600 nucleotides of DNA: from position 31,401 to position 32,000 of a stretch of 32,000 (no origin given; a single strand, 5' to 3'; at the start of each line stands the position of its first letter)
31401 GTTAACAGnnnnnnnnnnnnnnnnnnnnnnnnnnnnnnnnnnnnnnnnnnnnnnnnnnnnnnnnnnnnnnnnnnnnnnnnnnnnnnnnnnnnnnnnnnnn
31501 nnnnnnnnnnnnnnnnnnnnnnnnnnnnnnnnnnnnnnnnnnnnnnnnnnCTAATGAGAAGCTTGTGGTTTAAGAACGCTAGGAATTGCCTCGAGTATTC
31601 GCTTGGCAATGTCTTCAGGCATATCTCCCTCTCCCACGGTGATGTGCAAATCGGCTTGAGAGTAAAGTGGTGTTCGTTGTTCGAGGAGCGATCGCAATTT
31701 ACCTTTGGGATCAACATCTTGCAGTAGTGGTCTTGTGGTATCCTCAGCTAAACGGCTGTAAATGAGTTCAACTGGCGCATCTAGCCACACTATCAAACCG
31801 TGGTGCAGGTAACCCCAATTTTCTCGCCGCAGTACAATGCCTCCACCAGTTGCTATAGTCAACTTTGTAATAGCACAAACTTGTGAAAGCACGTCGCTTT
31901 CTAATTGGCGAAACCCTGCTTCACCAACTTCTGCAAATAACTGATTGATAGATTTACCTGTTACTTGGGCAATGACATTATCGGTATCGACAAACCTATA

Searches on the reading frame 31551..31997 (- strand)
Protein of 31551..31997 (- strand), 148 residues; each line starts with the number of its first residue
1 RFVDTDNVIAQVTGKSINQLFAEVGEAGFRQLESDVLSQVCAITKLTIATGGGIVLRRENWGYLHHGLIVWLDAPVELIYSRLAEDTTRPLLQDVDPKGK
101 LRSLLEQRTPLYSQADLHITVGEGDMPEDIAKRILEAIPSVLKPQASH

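Call 9: search_protein_families(library=pfam, proteins=[window:31551-31997:-], max_evalue=0.01)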
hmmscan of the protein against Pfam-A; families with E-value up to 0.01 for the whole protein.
window:31551-31997:- (148 aa): 1 family
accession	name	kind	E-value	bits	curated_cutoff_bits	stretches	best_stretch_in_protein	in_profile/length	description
PF01202.28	SKI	-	2.6e-41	141.8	22.1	1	1-138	19-158/159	Shikimate kinase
